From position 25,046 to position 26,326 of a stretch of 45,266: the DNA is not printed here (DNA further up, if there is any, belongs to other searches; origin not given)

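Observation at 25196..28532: Compact four-gene ParB-like / HTH paralog / nuclease-like / PAPS-reductase-like operon: a candidate undescribed DNA-modification or defence module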

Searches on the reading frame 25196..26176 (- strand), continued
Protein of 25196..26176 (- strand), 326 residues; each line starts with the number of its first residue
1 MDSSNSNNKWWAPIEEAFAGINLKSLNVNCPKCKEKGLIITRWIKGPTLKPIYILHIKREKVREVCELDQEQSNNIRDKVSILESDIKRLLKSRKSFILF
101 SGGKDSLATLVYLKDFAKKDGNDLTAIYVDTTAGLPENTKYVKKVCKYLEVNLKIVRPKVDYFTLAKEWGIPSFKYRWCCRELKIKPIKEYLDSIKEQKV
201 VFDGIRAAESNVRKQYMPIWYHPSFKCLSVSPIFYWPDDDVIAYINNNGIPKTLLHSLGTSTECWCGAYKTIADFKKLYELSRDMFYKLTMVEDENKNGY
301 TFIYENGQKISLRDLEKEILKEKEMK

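Call 89: search_solved_structures(query=A3, max_evalue=0.001, show_alignments=5)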
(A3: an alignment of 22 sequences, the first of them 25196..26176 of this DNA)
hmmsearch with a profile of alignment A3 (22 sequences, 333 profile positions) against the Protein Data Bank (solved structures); distinct sequences matched with E-value up to 0.001: 4.
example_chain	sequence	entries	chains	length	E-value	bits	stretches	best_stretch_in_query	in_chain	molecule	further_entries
6vpu_A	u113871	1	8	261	0.00019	23.7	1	120-259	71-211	Phosphoadenosine phosphosulfate reductase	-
7rge_A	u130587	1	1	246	0.0003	23.1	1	112-265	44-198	3'-phosphoadenylylsulfate reductase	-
5mko_A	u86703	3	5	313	0.00094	21.5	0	79-164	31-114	TtuA PH0300 | PH0300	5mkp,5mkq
2goy_A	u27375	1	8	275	0.00098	21.4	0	103-201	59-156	adenosine phosphosulfate reductase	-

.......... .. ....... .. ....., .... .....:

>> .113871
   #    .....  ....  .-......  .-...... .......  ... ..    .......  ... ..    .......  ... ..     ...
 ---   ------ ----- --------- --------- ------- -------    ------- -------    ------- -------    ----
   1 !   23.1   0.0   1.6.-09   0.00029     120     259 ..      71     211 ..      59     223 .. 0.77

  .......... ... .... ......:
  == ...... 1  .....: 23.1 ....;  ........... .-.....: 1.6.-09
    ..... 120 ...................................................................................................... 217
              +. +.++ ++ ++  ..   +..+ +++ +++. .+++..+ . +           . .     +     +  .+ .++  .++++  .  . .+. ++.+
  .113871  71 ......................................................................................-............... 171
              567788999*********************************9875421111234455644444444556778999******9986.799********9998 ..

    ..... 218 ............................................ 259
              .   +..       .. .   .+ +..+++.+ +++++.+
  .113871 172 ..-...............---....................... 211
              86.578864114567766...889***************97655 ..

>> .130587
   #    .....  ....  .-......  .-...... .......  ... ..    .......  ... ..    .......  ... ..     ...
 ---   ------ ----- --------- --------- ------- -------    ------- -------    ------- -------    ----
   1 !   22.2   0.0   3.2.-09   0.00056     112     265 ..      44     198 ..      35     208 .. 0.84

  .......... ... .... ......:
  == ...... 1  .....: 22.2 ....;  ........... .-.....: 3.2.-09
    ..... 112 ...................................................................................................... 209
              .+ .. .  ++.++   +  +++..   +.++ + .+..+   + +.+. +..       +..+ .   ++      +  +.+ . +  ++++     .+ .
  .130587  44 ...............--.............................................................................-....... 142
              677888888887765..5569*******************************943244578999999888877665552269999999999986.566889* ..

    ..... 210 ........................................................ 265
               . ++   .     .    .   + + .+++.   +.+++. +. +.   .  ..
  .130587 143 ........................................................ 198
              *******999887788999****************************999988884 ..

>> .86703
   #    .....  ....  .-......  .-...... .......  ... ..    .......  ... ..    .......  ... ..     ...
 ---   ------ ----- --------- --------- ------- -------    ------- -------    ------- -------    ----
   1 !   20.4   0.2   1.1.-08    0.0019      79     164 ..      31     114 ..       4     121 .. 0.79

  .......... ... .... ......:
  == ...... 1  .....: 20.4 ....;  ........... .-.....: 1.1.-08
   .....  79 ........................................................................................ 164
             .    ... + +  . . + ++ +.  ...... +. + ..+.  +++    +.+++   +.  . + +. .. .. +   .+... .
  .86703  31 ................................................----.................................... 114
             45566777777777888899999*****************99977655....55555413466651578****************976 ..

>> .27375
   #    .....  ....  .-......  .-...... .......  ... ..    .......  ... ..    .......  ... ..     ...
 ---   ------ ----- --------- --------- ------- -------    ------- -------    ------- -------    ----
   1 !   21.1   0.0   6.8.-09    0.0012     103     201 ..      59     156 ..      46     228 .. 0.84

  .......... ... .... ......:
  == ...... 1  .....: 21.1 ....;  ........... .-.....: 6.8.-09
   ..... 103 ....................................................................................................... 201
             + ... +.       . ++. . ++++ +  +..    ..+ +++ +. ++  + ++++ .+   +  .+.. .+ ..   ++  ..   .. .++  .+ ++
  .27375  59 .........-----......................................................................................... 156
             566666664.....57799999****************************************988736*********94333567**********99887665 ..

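Call 104: search_solved_structures(query=A3, max_evalue=10, show_alignments=0)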
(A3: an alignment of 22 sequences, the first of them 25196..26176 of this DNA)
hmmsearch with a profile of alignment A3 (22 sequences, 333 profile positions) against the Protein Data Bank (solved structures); distinct sequences matched with E-value up to 10: 14.
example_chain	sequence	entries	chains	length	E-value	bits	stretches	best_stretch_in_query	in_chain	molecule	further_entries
6vpu_A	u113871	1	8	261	0.00019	23.7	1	120-259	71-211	Phosphoadenosine phosphosulfate reductase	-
7rge_A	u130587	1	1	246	0.0003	23.1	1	112-265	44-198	3'-phosphoadenylylsulfate reductase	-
5mko_A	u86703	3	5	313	0.00094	21.5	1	79-164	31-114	TtuA PH0300 | PH0300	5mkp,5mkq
2goy_A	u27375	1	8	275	0.00098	21.4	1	103-201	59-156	adenosine phosphosulfate reductase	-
3vrh_A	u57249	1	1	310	0.001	21.4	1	80-164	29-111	Putative uncharacterized protein PH0300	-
6jp9_A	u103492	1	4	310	0.0012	21.2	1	88-204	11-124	GMP synthase [glutamine-hydrolyzing] subunit B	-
7lhr_A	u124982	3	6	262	0.0024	20.1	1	118-255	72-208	Phosphoadenosine phosphosulfate reductase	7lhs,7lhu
2vxo_A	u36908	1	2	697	0.0098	18.1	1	90-168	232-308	GMP SYNTHASE [GLUTAMINE-HYDROLYZING]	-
1sur_A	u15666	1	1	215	0.031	16.5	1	121-256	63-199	PAPS REDUCTASE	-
2o8v_A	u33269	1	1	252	0.045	15.9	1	121-256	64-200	Phosphoadenosine phosphosulfate reductase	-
2oq2_A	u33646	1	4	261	0.15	14.3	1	204-264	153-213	Phosphoadenosine phosphosulfate reductase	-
1ni5_A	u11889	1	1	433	0.37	12.9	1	93-162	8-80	Putative cell cycle protein mesJ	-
3a2k_A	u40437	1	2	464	0.42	12.8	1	95-160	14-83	tRNA(Ile)-lysidine synthase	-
9nto_B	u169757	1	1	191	0.63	12.2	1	232-279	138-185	Cap9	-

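Call 107: find_encoding_contigs(protein=P0113, flank=6000, max_places=1)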
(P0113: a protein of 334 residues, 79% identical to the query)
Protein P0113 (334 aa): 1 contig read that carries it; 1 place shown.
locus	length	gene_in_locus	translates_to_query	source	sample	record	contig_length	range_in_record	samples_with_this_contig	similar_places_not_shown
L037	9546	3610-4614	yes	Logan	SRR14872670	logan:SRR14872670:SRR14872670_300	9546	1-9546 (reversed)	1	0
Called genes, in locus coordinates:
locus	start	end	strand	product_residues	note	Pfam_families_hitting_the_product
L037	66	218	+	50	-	-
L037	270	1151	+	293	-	PF02899:Phage_int_SAM_1, PF13495:Phage_int_SAM_4 (weak), PF00589:Phage_integrase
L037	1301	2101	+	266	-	PF02195:ParB_N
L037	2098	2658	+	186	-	PF17762:HTH_ParB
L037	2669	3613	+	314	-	PF09491:RE_AlwI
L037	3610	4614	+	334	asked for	PF01507:PAPS_reduct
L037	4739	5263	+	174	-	PF00227:Proteasome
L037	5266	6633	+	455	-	PF00004:AAA (weak), PF07728:AAA_5 (faint), PF13401:AAA_22 (faint), PF00004:AAA (weak), PF07724:AAA_2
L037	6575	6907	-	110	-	PF04255:DUF433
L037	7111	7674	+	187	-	-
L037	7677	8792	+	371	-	-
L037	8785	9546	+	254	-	?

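Call 111: search_protein_families(library=padloc, proteins=[P0305, P0307, P0311, P0313, P0316, P0321, P0326, P0338, P0345, P0369], max_evalue=0.00001)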
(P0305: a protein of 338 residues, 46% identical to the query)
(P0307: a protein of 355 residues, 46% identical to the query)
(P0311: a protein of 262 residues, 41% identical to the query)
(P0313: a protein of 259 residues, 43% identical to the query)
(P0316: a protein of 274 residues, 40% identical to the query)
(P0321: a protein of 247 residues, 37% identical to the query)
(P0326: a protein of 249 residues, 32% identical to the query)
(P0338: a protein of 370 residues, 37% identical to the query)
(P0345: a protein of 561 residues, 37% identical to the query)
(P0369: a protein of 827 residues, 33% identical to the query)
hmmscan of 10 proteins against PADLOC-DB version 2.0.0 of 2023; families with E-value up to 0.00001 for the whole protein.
P0305 (338 aa): 3 families
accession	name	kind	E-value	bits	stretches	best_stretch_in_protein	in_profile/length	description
PDLC02510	BrxP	-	2.6e-21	73.5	1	106-260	131-291/779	BrxP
PDLC02782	SspD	-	8.9e-19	66.2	1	114-323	6-215/277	SspD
PDLC02662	DndC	-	1.4e-06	25.5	1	108-229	26-169/481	DndC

P0307 (355 aa): 3 families
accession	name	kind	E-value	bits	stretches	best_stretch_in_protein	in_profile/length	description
PDLC02510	BrxP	-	4.1e-23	79.5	1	101-256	136-297/779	BrxP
PDLC02782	SspD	-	3.2e-15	54.6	1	100-220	2-124/277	SspD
PDLC02662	DndC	-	3.9e-07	27.4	1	99-219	27-169/481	DndC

P0311 (262 aa): 4 families
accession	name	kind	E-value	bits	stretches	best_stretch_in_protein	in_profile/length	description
PDLC02510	BrxP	-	2e-23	80.6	1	36-222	137-329/779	BrxP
PDLC02782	SspD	-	6.4e-17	60.2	1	37-255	5-220/277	SspD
PDLC02661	DndC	-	6.3e-09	33.3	1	29-161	19-171/468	DndC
PDLC02662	DndC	-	1.2e-08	32.4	1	29-153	23-169/481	DndC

P0313 (259 aa): 4 families
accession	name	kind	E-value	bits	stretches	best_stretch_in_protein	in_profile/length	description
PDLC02510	BrxP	-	1.5e-20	71.1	1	28-200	133-311/779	BrxP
PDLC02782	SspD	-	3.3e-19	67.7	1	33-256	5-225/277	SspD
PDLC02662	DndC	-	1.4e-08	32.1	1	32-185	31-214/481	DndC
PDLC02661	DndC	-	1.8e-07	28.5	1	31-156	26-171/468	DndC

P0316 (274 aa): 4 families
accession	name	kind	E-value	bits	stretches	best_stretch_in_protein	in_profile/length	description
PDLC02510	BrxP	-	3.9e-23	79.6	1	51-250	134-337/779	BrxP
PDLC02782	SspD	-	7e-20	69.9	1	55-268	5-215/277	SspD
PDLC02662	DndC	-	6.6e-09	33.2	1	54-173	31-169/481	DndC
PDLC02661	DndC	-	4.8e-08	30.4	1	54-172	27-164/468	DndC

P0321 (247 aa): 4 families
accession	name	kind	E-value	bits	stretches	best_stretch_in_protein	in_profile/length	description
PDLC02782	SspD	-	1e-18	66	1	11-230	3-224/277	SspD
PDLC02510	BrxP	-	1.7e-14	51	1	11-190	136-325/779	BrxP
PDLC02662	DndC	-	3.7e-08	30.8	1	74-126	114-170/481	DndC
PDLC02661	DndC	-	3.9e-08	30.7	1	74-159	110-208/468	DndC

P0326 (249 aa): 7 families
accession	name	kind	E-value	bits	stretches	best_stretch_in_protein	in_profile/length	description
PDLC02510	BrxP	-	1.3e-21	74.5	1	20-191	129-306/779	BrxP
PDLC02782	SspD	-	1.3e-20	72.3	1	27-241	3-216/277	SspD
PDLC02661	DndC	-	1.1e-15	55.5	1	10-177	9-206/468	DndC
PDLC02662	DndC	-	1.2e-14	52.2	1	9-180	12-213/481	DndC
PDLC02659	DndC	-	9.1e-08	29.2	1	86-172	107-207/586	DndC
PDLC02660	DndC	-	9.1e-08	29.2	1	86-172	107-207/586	DndC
PDLC03333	MTase_II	-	2.7e-07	27.6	1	24-171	43-220/544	Type II methyltransferase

P0338 (370 aa): 4 families
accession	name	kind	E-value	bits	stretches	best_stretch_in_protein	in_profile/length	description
PDLC02510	BrxP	-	6.5e-45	151.6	2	19-238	125-363/779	BrxP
PDLC02782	SspD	-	8.3e-15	53.2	1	26-222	3-202/277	SspD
PDLC02662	DndC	-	1e-06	26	1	19-175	23-214/481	DndC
PDLC02661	DndC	-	1.2e-06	25.8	1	18-173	18-208/468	DndC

P0345 (561 aa): 4 families
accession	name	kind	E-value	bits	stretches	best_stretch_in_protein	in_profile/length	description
PDLC02510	BrxP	-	5.6e-69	231.2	1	167-550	107-508/779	BrxP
PDLC02782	SspD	-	1.5e-15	55.7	1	195-407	4-213/277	SspD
PDLC02662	DndC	-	3.2e-12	44.2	1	265-342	123-210/481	DndC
PDLC02661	DndC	-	5.1e-11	40.2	1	265-341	119-205/468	DndC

P0369 (827 aa): 4 families
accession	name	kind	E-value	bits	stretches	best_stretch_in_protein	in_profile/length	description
PDLC02510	BrxP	-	1.6e-74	249.6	1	94-489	100-510/779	BrxP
PDLC02782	SspD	-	3.4e-22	77.5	1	129-326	4-202/277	SspD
PDLC02661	DndC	-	1.3e-06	25.7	0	115-273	14-203/468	DndC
PDLC02662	DndC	-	5.8e-06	23.5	0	196-274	119-208/481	DndC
